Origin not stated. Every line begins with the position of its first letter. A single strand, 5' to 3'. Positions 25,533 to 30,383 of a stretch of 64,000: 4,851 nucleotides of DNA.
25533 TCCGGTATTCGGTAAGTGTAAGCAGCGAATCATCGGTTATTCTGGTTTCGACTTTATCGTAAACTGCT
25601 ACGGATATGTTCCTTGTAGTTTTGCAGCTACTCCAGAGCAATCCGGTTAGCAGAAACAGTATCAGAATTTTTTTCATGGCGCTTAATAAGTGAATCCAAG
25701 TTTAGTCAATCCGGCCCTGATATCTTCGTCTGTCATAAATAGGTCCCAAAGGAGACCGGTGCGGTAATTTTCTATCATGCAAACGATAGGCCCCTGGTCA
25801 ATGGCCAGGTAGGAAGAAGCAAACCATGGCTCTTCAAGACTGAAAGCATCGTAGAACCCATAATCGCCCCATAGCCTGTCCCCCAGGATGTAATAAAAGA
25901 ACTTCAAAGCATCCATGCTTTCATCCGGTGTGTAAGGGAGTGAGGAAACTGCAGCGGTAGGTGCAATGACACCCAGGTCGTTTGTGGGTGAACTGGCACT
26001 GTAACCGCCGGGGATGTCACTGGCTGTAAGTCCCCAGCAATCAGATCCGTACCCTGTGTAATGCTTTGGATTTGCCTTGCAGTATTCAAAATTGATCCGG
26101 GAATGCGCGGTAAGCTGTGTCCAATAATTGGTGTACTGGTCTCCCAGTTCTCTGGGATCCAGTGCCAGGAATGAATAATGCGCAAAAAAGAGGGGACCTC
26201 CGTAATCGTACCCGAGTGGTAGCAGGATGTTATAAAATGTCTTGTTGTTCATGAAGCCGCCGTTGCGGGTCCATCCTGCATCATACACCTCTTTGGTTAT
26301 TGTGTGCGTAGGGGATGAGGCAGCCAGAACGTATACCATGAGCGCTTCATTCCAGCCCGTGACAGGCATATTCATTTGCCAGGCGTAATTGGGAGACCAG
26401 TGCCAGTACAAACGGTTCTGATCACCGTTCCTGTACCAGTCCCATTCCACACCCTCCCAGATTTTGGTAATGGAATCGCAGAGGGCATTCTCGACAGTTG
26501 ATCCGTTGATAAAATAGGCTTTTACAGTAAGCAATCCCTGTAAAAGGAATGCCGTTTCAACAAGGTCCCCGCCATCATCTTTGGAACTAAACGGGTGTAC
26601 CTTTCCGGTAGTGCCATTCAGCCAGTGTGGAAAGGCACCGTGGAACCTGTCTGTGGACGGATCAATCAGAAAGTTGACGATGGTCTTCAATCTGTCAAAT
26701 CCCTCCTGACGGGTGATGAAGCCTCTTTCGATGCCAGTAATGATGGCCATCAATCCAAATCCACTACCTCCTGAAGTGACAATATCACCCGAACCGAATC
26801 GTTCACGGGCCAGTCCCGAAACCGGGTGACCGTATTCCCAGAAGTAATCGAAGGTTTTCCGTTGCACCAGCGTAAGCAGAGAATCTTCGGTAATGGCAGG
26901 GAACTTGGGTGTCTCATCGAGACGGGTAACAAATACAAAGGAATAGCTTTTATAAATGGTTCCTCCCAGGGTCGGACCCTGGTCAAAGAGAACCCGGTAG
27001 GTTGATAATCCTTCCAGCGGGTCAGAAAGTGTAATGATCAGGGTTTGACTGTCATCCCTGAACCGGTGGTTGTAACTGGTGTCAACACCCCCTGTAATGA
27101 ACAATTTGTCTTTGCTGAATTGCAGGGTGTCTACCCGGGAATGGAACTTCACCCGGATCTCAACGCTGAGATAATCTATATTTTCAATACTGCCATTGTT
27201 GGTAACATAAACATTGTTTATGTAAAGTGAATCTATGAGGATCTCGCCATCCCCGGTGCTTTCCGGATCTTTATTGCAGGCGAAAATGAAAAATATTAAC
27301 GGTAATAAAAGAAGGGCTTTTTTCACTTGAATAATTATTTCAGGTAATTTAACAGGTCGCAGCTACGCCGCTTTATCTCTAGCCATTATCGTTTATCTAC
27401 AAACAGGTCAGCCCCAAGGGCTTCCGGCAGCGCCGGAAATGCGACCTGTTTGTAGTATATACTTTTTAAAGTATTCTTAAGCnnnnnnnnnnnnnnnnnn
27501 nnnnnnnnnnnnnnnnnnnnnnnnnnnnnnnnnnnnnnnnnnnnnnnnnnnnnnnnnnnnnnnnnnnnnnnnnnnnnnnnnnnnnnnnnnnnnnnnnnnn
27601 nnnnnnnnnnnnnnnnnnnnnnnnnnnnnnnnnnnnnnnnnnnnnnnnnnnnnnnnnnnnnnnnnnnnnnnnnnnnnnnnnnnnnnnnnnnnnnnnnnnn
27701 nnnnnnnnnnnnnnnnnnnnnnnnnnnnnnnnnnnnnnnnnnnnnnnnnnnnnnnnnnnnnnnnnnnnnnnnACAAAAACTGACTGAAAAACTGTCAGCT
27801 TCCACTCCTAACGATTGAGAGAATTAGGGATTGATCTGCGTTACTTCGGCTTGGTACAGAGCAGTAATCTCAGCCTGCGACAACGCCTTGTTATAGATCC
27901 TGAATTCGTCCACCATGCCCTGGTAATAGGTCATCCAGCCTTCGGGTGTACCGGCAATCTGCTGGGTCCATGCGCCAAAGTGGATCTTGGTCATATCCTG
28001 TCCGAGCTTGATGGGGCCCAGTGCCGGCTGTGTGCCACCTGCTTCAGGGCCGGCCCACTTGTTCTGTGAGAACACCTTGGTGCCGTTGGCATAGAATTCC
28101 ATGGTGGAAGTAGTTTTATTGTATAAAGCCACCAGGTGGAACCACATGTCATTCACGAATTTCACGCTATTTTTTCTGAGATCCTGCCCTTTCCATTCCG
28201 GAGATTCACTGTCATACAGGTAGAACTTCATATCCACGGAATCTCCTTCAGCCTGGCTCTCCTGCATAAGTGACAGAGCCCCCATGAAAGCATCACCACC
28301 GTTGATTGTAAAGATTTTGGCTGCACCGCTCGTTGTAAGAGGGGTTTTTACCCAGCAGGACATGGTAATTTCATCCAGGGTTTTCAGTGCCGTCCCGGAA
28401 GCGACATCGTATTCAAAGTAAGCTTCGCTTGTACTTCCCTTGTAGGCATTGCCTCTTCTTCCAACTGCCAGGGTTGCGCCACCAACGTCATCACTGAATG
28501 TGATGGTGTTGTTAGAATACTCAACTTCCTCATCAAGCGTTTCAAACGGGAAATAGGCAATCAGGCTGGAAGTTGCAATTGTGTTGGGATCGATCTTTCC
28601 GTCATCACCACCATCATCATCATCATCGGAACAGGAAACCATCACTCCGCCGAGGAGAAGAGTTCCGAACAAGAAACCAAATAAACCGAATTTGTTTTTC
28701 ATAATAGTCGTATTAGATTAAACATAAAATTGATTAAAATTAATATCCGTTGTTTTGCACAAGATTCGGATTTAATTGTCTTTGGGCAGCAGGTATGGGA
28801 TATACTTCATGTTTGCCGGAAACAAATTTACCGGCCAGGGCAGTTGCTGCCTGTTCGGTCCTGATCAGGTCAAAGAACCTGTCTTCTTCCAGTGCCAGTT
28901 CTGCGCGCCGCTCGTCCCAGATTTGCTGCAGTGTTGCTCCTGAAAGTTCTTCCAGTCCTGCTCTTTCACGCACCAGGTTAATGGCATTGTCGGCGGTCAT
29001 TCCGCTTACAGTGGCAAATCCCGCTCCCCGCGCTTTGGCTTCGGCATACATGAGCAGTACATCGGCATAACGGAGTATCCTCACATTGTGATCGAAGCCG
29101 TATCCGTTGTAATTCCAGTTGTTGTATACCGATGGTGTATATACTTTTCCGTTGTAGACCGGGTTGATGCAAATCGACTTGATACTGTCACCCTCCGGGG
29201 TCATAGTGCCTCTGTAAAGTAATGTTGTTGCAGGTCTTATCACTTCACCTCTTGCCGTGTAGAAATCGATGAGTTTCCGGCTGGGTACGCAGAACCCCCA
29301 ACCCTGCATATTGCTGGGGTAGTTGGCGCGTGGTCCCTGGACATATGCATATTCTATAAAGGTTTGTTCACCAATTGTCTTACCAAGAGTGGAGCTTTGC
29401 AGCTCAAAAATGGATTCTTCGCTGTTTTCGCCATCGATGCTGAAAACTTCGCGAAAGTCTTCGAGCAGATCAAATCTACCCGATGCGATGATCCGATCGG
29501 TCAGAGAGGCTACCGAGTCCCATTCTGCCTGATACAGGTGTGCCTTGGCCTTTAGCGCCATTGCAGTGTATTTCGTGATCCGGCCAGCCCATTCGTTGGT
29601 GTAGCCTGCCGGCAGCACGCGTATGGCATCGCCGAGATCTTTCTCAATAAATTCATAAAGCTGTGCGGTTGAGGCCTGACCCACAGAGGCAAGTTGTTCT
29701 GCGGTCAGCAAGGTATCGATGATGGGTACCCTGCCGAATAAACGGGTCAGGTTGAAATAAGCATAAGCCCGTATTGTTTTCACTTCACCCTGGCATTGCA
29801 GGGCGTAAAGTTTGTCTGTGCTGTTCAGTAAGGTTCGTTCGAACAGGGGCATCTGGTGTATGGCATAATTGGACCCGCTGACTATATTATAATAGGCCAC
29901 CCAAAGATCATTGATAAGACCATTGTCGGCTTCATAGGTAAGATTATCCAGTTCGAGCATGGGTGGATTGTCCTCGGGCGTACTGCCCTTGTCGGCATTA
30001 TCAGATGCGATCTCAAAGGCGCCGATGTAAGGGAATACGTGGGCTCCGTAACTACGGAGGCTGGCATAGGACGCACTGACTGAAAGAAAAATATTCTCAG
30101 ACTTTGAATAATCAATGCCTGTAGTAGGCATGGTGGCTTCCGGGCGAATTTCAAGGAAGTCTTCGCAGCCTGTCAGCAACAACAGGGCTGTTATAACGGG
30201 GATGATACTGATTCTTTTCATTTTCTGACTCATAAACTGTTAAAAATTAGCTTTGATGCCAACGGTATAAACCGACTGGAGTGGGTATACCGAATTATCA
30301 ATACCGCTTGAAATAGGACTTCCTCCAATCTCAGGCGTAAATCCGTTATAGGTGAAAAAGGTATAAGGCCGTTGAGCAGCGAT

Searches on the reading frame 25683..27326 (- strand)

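Call 12: search_protein_families(library=pfam, proteins=[window:25683-27326:-])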
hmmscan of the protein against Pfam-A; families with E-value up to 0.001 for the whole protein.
window:25683-27326:- (547 aa): 1 family
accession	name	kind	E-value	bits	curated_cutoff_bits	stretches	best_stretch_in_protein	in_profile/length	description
PF10091.15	Glycoamylase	-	5.5e-76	255.4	27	1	321-532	3-219/221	Putative glucoamylase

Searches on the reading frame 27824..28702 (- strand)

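Call 12: search_protein_families(library=pfam, proteins=[window:27824-28702:-])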
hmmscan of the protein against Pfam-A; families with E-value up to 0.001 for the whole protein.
window:27824-28702:- (292 aa): 1 family
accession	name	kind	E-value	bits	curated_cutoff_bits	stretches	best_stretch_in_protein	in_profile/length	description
PF13385.13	Laminin_G_3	-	4.9e-15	56.4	27.6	1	105-279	12-150/151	Concanavalin A-like lectin/glucanases superfamily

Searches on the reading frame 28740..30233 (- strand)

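Call 28: search_protein_families(library=pfam, proteins=[window:28740-30233:-], max_evalue=0.00001)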
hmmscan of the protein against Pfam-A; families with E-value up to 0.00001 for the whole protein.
window:28740-30233:- (497 aa): 2 families
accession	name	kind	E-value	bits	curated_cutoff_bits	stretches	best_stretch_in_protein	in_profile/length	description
PF07980.17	SusD_RagB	-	2.8e-29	103.2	23.1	1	370-497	142-297/297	SusD family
PF14322.12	SusD-like_3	-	3e-18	67.2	27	1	25-231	1-189/191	Starch-binding associating with outer membrane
